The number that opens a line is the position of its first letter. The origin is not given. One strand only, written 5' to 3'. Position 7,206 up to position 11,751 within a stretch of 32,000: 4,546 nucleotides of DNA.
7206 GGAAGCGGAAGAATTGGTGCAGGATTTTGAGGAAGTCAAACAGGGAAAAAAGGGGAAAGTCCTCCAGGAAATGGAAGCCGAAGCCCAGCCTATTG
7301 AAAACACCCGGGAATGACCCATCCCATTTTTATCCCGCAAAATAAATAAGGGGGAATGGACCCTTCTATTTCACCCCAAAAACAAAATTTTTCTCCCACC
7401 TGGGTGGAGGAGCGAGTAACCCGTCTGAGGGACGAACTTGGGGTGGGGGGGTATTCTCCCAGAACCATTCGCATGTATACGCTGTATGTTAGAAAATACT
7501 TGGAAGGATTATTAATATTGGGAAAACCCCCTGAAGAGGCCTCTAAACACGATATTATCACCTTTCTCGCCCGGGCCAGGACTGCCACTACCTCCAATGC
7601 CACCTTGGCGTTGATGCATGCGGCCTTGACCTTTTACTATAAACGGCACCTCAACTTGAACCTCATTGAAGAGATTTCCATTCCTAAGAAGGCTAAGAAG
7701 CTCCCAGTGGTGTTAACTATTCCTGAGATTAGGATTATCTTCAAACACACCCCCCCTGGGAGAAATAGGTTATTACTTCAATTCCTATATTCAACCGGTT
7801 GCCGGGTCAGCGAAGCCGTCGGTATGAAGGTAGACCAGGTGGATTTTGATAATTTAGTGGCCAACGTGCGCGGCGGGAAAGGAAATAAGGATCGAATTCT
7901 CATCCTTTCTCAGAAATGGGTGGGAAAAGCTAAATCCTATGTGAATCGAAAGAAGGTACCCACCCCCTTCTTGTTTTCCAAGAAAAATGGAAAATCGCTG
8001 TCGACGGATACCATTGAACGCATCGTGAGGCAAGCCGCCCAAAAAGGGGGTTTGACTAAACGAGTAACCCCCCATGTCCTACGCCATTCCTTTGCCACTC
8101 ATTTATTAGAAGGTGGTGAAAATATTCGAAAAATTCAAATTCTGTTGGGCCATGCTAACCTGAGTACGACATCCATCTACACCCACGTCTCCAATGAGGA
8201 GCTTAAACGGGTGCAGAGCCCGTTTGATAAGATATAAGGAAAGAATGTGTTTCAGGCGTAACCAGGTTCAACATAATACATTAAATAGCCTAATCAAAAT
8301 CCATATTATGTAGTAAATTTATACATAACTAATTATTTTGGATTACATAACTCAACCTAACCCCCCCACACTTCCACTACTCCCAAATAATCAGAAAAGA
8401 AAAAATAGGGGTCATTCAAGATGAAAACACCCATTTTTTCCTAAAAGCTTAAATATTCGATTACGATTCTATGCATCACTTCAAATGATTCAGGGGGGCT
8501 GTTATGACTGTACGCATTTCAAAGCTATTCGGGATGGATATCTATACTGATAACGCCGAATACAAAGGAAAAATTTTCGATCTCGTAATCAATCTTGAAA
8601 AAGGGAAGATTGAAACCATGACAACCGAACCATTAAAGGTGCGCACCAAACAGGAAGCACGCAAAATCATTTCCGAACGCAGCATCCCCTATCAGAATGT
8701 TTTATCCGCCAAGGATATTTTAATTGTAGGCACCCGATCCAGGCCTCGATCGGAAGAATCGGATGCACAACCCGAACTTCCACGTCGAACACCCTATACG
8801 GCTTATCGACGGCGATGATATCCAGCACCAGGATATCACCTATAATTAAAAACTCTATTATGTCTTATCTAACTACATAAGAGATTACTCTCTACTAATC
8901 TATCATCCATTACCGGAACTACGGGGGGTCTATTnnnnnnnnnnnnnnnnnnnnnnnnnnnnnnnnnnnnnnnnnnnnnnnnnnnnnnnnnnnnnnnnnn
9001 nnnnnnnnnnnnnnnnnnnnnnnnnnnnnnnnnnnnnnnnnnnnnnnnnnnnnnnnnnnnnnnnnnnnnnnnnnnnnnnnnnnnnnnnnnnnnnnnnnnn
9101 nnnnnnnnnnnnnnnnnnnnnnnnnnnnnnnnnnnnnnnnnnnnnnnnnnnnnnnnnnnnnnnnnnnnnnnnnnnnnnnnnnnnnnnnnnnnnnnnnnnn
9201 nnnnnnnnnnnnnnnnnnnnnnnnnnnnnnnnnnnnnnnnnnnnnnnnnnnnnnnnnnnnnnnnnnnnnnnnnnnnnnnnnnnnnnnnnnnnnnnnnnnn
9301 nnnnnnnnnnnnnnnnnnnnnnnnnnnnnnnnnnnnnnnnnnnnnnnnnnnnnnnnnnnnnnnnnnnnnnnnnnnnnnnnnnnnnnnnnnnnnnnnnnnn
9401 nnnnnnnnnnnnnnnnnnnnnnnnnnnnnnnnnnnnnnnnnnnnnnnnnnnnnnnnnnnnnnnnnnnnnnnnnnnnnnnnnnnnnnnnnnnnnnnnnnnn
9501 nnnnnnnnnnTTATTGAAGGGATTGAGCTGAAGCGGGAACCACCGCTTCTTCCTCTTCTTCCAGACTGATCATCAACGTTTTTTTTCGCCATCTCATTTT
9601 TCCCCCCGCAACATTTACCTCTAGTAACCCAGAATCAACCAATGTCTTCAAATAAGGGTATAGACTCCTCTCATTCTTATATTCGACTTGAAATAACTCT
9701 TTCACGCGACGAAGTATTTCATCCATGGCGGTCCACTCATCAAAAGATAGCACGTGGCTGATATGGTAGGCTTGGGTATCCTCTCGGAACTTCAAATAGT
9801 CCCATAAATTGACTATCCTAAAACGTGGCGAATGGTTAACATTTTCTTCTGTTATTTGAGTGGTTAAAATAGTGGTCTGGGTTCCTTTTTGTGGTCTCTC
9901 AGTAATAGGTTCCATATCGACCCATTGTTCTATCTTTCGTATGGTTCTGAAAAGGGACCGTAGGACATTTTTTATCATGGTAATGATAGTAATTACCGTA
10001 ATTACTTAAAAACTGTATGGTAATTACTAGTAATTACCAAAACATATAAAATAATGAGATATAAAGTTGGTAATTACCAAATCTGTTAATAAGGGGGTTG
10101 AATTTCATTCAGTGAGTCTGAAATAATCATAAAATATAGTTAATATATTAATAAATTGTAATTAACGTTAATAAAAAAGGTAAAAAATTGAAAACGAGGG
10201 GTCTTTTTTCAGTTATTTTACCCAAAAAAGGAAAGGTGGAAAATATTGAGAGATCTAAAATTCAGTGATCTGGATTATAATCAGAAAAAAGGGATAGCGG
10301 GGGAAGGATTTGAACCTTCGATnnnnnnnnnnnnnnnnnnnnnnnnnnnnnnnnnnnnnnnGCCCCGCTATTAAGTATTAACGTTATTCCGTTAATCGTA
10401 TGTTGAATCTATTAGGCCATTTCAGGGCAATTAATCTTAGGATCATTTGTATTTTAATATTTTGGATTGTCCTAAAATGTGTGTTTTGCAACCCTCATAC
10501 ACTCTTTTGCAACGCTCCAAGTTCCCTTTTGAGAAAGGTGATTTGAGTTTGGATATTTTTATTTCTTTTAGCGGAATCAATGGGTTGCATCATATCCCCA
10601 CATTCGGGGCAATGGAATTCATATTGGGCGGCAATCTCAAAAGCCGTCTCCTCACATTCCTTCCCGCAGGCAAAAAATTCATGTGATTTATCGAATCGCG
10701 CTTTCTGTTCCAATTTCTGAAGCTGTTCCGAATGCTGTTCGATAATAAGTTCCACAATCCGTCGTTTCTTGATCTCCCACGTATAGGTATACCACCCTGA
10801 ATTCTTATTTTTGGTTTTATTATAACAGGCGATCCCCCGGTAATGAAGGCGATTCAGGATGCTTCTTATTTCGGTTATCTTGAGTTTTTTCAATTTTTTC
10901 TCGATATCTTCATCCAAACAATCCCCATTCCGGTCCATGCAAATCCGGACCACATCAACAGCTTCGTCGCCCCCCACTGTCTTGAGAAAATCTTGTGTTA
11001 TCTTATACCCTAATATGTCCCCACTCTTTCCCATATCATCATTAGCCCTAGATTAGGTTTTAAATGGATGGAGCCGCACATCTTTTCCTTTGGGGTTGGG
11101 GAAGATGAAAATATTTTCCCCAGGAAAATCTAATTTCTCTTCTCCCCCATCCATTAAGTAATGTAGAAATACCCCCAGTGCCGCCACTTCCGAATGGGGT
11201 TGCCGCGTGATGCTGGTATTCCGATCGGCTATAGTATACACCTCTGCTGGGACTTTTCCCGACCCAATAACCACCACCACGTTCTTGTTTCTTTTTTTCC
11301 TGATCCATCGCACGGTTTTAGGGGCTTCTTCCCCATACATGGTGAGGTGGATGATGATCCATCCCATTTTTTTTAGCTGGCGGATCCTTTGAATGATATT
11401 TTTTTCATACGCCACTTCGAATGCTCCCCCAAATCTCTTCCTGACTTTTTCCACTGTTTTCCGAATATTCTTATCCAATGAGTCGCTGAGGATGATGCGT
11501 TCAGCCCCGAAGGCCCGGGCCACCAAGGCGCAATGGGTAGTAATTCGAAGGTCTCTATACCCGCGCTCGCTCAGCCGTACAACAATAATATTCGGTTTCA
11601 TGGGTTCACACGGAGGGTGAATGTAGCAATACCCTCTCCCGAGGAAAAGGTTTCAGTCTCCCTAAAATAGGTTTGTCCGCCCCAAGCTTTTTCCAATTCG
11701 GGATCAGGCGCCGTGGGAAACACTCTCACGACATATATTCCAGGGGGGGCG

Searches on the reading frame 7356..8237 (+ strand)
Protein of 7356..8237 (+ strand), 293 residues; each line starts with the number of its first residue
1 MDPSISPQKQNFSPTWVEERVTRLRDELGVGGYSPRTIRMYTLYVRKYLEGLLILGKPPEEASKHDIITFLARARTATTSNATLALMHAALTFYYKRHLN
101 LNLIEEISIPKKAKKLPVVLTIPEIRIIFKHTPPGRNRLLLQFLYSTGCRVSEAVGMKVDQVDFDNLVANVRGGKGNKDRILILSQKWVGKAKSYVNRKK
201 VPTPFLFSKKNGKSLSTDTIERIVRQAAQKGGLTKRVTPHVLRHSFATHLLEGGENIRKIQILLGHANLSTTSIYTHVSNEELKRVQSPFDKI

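Call 75: search_protein_families(library=pfam, proteins=[window:7356-8237:+], max_evalue=0.01)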
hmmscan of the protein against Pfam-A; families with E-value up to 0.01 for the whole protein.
window:7356-8237:+ (293 aa): 3 families
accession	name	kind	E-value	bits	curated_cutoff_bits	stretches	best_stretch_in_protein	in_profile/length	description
PF00589.27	Phage_integrase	-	4.4e-41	140.9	27.1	1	134-281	21-171/172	Phage integrase family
PF13495.12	Phage_int_SAM_4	-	1.5e-10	41.8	27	1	23-101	4-81/85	Phage integrase, N-terminal SAM-like domain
PF02899.23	Phage_int_SAM_1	-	2.1e-05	25.2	22.3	1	32-96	13-77/83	Phage integrase, N-terminal SAM-like domain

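Call 76: search_protein_families(library=ncbifam, proteins=[window:7356-8237:+], max_evalue=0.001)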
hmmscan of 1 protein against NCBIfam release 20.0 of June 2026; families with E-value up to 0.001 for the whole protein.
window:7356-8237:+ (293 aa): 12 families
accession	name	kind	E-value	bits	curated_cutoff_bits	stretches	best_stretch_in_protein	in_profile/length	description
NF040815.2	recomb_XerA_Arch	equivalog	2.5e-69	233.8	220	1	26-286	5-262/263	site-specific tyrosine recombinase/integron integrase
TIGR02224.1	recomb_XerC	equivalog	2.7e-59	201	335.15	1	32-286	12-285/295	tyrosine recombinase XerC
TIGR02249.1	integrase_gron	subfamily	6.9e-59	199.7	265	2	22-200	3-181/315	integron integrase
TIGR02225.1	recomb_XerD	equivalog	7.4e-59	199.5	329.6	1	32-287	12-283/290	site-specific tyrosine recombinase XerD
NF001399.0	PRK00283.1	subfamily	5.8e-55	186.6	279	1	32-287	21-292/300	tyrosine recombinase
NF011946.0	PRK15417.1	equivalog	1.3e-41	142.9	435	2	22-194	18-190/337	integron integrase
NF002331.0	PRK01287.1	subfamily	2.2e-41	142.1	371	1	79-287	99-321/365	site-specific tyrosine recombinase XerC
NF003462.0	PRK05084.1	equivalog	1e-21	77.1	267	1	136-285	196-351/360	tyrosine recombinase XerS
NF007371.0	PRK09871.1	subfamily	8e-13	48.4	222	1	136-277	27-173/198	tyrosine-type DNA invertase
NF007370.0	PRK09870.1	subfamily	4.6e-12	46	221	1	124-277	17-178/200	tyrosine-type DNA invertase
NF040693.1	recomb_GmtY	equivalog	3.3e-08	33.2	340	1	195-284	342-438/441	gamma-mobile-trio recombinase GmtY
NF002685.0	PRK02436.1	equivalog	0.00024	21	178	1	111-270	88-238/245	site-specific tyrosine recombinase XerD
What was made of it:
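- The only recombinase in the window is a chromosomal XerA equivalog (call 76).
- Tried and rejected: The tyrosine recombinase at 7356-8237 is a chromosomal XerA equivalog, not an element integrase (call 76).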

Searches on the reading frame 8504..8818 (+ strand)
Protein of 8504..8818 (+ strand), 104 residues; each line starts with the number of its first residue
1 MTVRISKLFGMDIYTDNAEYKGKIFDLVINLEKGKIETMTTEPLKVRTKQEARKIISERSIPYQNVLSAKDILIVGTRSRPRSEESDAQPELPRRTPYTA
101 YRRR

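Call 75: search_protein_families(library=pfam, proteins=[window:8504-8818:+], max_evalue=0.01)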
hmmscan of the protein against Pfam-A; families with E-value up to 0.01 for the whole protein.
window:8504-8818:+ (104 aa): 1 family
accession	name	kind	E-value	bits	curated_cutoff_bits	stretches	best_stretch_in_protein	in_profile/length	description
PF05239.21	PRC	-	8.6e-07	29.3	21.2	1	3-75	4-71/78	PRC-barrel domain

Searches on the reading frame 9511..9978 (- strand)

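Call 75: search_protein_families(library=pfam, proteins=[window:9511-9978:-], max_evalue=0.01)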
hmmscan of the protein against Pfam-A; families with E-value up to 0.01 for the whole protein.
window:9511-9978:- (155 aa): 1 family
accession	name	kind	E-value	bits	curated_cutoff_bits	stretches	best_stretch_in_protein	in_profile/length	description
PF03551.20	PadR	-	0.0075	16.7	27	0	87-124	14-52/75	Transcriptional regulator PadR-like family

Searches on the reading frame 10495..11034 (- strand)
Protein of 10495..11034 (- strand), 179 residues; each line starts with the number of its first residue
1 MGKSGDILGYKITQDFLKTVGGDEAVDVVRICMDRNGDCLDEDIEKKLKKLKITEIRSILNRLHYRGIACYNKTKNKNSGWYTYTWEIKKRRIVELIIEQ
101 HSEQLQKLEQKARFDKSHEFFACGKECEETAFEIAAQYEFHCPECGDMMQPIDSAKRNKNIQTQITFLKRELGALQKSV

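Call 75: search_protein_families(library=pfam, proteins=[window:10495-11034:-], max_evalue=0.01)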
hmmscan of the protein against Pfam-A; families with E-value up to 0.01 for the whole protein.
window:10495-11034:- (179 aa): 1 family
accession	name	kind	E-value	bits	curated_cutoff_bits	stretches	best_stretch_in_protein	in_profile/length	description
PF02002.24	TFIIE_alpha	-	1.2e-17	64.1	22.9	1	18-116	8-104/105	TFIIE alpha subunit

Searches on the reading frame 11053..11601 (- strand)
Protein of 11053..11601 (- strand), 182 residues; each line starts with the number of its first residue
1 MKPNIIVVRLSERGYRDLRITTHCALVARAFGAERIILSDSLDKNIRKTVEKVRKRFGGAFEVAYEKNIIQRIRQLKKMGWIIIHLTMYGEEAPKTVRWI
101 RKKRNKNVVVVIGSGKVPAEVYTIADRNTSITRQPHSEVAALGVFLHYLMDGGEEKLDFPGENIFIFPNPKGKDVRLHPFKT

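Call 75: search_protein_families(library=pfam, proteins=[window:11053-11601:-], max_evalue=0.01)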
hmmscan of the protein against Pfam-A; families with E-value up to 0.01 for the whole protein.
window:11053-11601:- (182 aa): 1 family
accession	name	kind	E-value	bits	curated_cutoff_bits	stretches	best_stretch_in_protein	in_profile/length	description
PF01994.21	Trm56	-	1.1e-35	122.6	25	1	57-175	1-118/119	tRNA ribose 2'-O-methyltransferase, aTrm56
